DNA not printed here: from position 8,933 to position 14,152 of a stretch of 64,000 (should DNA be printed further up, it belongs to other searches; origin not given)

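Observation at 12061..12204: Perfect 72-bp tandem duplication equal to exactly one LRR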

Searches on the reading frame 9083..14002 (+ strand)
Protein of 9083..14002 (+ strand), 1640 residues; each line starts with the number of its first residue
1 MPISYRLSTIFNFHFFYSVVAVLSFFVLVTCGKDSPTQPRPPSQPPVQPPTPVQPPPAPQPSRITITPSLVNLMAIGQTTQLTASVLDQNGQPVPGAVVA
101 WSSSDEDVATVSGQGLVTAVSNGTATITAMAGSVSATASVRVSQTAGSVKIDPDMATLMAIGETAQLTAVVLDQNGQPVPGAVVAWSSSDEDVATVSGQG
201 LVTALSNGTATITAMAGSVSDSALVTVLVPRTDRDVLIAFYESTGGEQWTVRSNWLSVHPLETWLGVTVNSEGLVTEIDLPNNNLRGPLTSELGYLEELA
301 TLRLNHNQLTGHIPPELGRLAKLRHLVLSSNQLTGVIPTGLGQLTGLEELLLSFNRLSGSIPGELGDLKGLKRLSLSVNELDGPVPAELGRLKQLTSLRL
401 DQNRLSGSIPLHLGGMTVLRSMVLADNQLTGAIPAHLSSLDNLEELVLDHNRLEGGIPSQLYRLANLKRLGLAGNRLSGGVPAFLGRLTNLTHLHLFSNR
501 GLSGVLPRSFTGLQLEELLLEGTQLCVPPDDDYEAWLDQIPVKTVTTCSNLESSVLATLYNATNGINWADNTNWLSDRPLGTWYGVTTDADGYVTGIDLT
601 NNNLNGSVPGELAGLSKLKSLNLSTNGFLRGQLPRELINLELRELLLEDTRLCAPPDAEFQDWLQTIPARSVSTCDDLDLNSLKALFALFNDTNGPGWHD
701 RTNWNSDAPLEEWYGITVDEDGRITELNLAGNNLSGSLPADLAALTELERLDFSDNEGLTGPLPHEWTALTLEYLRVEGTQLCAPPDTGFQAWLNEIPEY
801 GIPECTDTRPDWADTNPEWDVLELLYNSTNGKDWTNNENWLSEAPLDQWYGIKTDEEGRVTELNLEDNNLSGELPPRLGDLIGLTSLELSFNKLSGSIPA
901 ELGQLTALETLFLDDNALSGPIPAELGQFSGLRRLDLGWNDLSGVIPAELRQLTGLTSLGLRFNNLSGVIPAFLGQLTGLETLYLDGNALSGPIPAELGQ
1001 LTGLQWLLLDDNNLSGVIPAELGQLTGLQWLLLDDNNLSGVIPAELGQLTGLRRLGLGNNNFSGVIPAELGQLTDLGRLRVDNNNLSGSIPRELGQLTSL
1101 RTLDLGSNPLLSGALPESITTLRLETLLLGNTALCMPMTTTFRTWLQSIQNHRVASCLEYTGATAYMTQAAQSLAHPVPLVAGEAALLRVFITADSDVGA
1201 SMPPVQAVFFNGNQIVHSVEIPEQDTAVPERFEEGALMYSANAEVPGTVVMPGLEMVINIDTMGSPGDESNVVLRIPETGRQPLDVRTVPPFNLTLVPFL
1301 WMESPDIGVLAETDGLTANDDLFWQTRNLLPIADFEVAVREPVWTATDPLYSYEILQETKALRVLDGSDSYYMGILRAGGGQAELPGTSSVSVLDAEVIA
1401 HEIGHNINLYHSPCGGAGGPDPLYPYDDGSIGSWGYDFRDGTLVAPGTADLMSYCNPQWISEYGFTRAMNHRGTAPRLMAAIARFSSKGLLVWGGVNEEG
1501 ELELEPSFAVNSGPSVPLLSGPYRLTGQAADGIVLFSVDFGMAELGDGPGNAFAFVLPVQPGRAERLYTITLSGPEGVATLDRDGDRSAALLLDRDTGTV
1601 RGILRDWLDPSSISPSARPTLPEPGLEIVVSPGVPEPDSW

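Call 7: search_protein_families(library=pfam, proteins=[window:9083-14002:+], max_evalue=0.01)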
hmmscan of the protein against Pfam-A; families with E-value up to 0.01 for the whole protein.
window:9083-14002:+ (1640 aa): 14 families
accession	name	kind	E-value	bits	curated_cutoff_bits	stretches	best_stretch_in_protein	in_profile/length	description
PF00560.39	LRR_1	-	1.5e-59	185.4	20.6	0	322-344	1-23/23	Leucine Rich Repeat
PF13855.12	LRR_8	-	1.6e-55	185.1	27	13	955-1014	2-61/61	Leucine rich repeat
PF12799.13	LRR_4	-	1.6e-43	146.2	27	6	466-499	2-33/44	Leucine Rich repeats (2 copies)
PF23598.1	LRR_14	-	7.4e-34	117.5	40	5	289-402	62-176/353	Leucine-rich repeat region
PF02368.24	Big_2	-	5.6e-27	94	22.8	2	148-227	4-79/79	Bacterial Ig-like domain (group 2)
PF02369.22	Big_1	-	5.3e-13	49.3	34.9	2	163-215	17-67/93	Bacterial Ig-like domain (group 1)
PF22359.2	Big-like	-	7.2e-12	45.8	27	2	107-143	11-47/48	Bacterial Ig-like domain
PF23211.1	LRR_LRWD1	-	2e-09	37.9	28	0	376-452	28-97/190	Leucine-rich repeat and WD repeat-containing protein 1, LRR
PF01215.24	COX5B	-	2.5e-05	24.4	31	0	1037-1057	25-45/129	Cytochrome c oxidase subunit Vb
PF10462.15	Peptidase_M66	-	4e-05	23.2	20.6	1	1389-1454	183-252/306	Peptidase M66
PF13620.12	CarboxypepD_reg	-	4.3e-05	24.2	32.3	0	82-144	2-71/82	Carboxypeptidase regulatory-like domain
PF24758.1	LRR_At5g56370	-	0.00031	20.9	27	0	437-498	7-70/227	FBD-associated F-box protein At5g56370, LRR repeats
PF24048.1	LRR_NXF1-5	-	0.0052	16.8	30.5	0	616-654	80-118/142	NXF1/2/3/5 leucine-rich repeat domain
PF20209.3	DUF6570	-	0.0094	16.8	24.3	0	422-452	7-37/133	Domain of unknown function (DUF6570)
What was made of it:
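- On Leucine-rich repeat, plant-specific (PS) class: Pfam LRR_1 1.5e-59, LRR_8 1.6e-55 (call 7).
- Pfam M66 support is marginal: 23.2 bits against a cutoff of 20.6, and below cutoff in the paralogue (call 7).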

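Call 8: search_protein_families(library=ncbifam, proteins=[window:9083-14002:+], max_evalue=0.01)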
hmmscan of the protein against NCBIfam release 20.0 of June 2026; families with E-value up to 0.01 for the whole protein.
window:9083-14002:+ (1640 aa): 5 families
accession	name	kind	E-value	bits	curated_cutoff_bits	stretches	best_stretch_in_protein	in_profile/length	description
NF041400.1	XopAE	equivalog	3.5e-49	168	600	4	873-1034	10-169/478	type III secretion system effector XopAE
NF041381.1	XopAC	subfamily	6.3e-48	163.6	450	5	297-437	66-203/451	XopAC/AvrAC family type III secretion system effector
NF047464.1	FibnectbindLIC11051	equivalog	1.8e-38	132.5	1000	3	861-1111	423-663/685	LIC_11051 family fibronectin-binding protein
NF041351.1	XopL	equivalog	4e-18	65.4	500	3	885-1079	54-252/497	type III secretion system leucine-rich repeat domain-containing effector XopL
NF053514.2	JUQZ_fam_ocin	equivalog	0.00018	21.7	40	0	104-130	66-92/107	BLB8/JUQZ-1 family protein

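Call 9: find_encoding_contigs(protein=window:9083-14002:+, flank=3000, max_places=10)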
Protein window:9083-14002:+ (1640 aa): no gene with exactly this product is on record in the collection.

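Call 11: find_homologous_proteins(query=window:9083-14002:+, max_evalue=1e-20)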
Query window:9083-14002:+ (1640 aa): 6367 proteins with E <= 1e-20 among 8000 candidates; the best 120 are listed.
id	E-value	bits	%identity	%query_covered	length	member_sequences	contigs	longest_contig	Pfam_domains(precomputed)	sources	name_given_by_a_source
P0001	0.0e+0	2900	41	86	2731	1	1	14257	PF12190.14,PF23598.2,PF24141.2,PF22359.3,PF13620.13,PF02368.25,PF13855.13,PF23211.1,PF26918.1,PF21764.4,PF26182.1,PF02369.23,PF25204.2,PF10462.16,PF26769.1,PF25019.1,PF00560.40,PF12799.14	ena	-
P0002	0.0e+0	2677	64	96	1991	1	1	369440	PF23598.2,PF24758.2,PF24141.2,PF22359.3,PF00775.28,PF13620.13,PF02368.25,PF13855.13,PF23211.1,PF26918.1,PF24107.2,PF04686.19,PF21764.4,PF13516.13,PF26182.1,PF02369.23,PF10462.16,PF25019.1,PF00560.40,PF12799.14,PF05688.18,PF01835.26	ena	-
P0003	0.0e+0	2647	71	96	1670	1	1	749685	PF23598.2,PF22359.3,PF02368.25,PF13855.13,PF23211.1,PF26918.1,PF26182.1,PF02369.23,PF10462.16,PF26769.1,PF00560.40,PF12799.14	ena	-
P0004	0.0e+0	2618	72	96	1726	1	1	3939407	PF23598.2,PF26182.1,PF02369.23,PF10462.16,PF00560.40,PF12799.14,PF22359.3,PF02368.25,PF13855.13,PF26918.1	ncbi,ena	-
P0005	0.0e+0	2613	69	100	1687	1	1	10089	PF23598.2,PF26182.1,PF02369.23,PF10462.16,PF00560.40,PF12799.14,PF22359.3,PF02368.25,PF13855.13,PF23211.1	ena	-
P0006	0.0e+0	2607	73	100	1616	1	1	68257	PF23598.2,PF02369.23,PF26769.1,PF00560.40,PF12799.14,PF22359.3,PF02368.25,PF13855.13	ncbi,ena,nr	ncbi:MAG: Ig-like domain-containing protein [Gemmatimonadetes bacterium]|nr:Ig-like domain-containin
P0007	0.0e+0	2601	77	92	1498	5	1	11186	PF23598.2,PF10462.16,PF00560.40,PF12799.14,PF22359.3,PF02368.25,PF13855.13,PF23211.1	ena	-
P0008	0.0e+0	2576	71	96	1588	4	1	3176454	PF23598.2,PF24758.2,PF22359.3,PF02368.25,PF13855.13,PF23211.1,PF26918.1,PF26182.1,PF02369.23,PF10462.16,PF00560.40,PF12799.14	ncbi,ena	-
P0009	0.0e+0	2563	70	96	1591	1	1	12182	PF23598.2,PF02369.23,PF10462.16,PF00560.40,PF12799.14,PF22359.3,PF02368.25,PF13855.13,PF23211.1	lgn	-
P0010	0.0e+0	2528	69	100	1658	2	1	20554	PF23598.2,PF26182.1,PF02369.23,PF00560.40,PF12799.14,PF22359.3,PF02368.25,PF13855.13,PF23211.1,PF26918.1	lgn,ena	-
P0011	0.0e+0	2520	73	91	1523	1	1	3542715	PF24048.2,PF23598.2,PF00560.40,PF12799.14,PF02368.25,PF13855.13,PF23211.1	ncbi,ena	-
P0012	0.0e+0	2442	70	96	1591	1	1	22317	PF23598.2,PF02369.23,PF10462.16,PF00560.40,PF12799.14,PF22359.3,PF02368.25,PF13855.13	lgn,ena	-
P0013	0.0e+0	2412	65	96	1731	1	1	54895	PF23598.2,PF26182.1,PF02369.23,PF10462.16,PF00560.40,PF12799.14,PF22359.3,PF02368.25,PF13855.13,PF23211.1,PF26918.1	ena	-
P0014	0.0e+0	2402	65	96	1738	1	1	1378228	PF23598.2,PF24758.2,PF22359.3,PF02368.25,PF13855.13,PF23211.1,PF26918.1,PF26182.1,PF02369.23,PF10462.16,PF25019.1,PF00560.40,PF12799.14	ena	-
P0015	0.0e+0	2401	41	77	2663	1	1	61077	PF23598.2,PF22359.3,PF00775.28,PF13620.13,PF02368.25,PF13855.13,PF26918.1,PF24107.2,PF26182.1,PF02369.23,PF00560.40,PF12799.14,PF05688.18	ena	-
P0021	0.0e+0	2352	70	89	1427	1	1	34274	PF23598.2,PF24758.2,PF22359.3,PF25013.1,PF02368.25,PF13855.13,PF23211.1,PF10462.16,PF26769.1,PF25019.1,PF00560.40,PF12799.14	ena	-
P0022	0.0e+0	2336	74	87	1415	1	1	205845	PF23598.2,PF13516.13,PF10462.16,PF00560.40,PF12799.14,PF13855.13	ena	-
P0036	0.0e+0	2093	57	99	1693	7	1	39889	PF23598.2,PF24758.2,PF24141.2,PF22359.3,PF02368.25,PF13855.13,PF26918.1,PF26182.1,PF02369.23,PF10462.16,PF25019.1,PF00560.40,PF12799.14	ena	-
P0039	0.0e+0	2015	58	100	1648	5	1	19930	PF23598.2,PF24758.2,PF22359.3,PF02368.25,PF13855.13,PF26918.1,PF26182.1,PF02369.23,PF10462.16,PF25019.1,PF00560.40,PF12799.14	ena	-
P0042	0.0e+0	1993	59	96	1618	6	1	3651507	PF23598.2,PF26182.1,PF02369.23,PF10462.16,PF00560.40,PF12799.14,PF22359.3,PF02368.25,PF13855.13,PF26918.1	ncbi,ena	-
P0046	0.0e+0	1937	59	96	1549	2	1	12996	PF23598.2,PF24141.2,PF22359.3,PF02368.25,PF13855.13,PF26918.1,PF26182.1,PF02369.23,PF10462.16,PF25019.1,PF00560.40,PF12799.14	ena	-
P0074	0.0e+0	1675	45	99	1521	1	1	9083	PF23598.2,PF24758.2,PF22359.3,PF25013.1,PF02368.25,PF13855.13,PF26918.1,PF26182.1,PF02369.23,PF10462.16,PF00560.40,PF12799.14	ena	-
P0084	0.0e+0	1650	42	96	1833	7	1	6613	PF23598.2,PF26182.1,PF02369.23,PF10462.16,PF25354.2,PF00560.40,PF12799.14,PF22359.3,PF02368.25,PF13855.13,PF26918.1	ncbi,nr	ncbi:MAG: Ig-like domain-containing protein [Gemmatimonadota bacterium]|nr:Ig-like domain-containing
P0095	0.0e+0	1612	41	96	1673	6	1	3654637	PF23598.2,PF24758.2,PF22359.3,PF25013.1,PF13620.13,PF02368.25,PF13855.13,PF26918.1,PF26182.1,PF02369.23,PF10462.16,PF25019.1,PF00560.40,PF12799.14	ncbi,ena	-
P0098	0.0e+0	1609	44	96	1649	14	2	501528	PF23598.2,PF26182.1,PF02369.23,PF10462.16,PF00560.40,PF12799.14,PF22359.3,PF13620.13,PF02368.25,PF13855.13,PF26918.1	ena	-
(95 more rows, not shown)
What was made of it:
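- Tried and rejected: The best protein-database relative is 77% identical (call 11).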

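Call 16: find_encoding_contigs(protein=P0011, flank=6000, max_places=3)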
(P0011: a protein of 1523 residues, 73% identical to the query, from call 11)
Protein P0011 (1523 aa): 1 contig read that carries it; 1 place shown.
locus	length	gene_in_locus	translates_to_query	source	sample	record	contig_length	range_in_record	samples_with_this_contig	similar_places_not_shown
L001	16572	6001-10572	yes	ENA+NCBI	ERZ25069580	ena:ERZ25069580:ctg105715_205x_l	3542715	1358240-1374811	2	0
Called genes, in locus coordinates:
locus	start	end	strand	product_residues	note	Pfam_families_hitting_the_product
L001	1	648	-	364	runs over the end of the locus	PF00383:dCMP_cyt_deam_1, PF14437:MafB19-deam, PF01872:RibD_C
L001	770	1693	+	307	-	PF01063:Aminotran_4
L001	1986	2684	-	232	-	PF13358:DDE_3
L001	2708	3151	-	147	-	PF13384:HTH_23, PF13518:HTH_28, PF13551:HTH_29, PF13565:HTH_32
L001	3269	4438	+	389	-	PF01391:Collagen, PF13365:Trypsin_2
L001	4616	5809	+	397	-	-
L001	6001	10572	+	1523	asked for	PF02368:Big_2 (weak), PF00560:LRR_1 (faint), PF12799:LRR_4 (faint), PF23598:LRR_14, PF13855:LRR_8, PF23211:LRR_LRWD1 (faint), PF13855:LRR_8 (weak), PF23598:LRR_14, +1 more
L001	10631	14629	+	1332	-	PF00560:LRR_1 (faint), PF25019:LRR_R13L1-DRL21 (faint), PF13855:LRR_8 (weak), PF23598:LRR_14, PF12799:LRR_4 (weak), PF13855:LRR_8, PF12799:LRR_4 (weak)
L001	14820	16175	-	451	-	PF26549:Tricorn_N (faint), PF26550:Tricorn_2nd, PF07676:PD40 (faint)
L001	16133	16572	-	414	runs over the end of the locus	PF11383:DUF3187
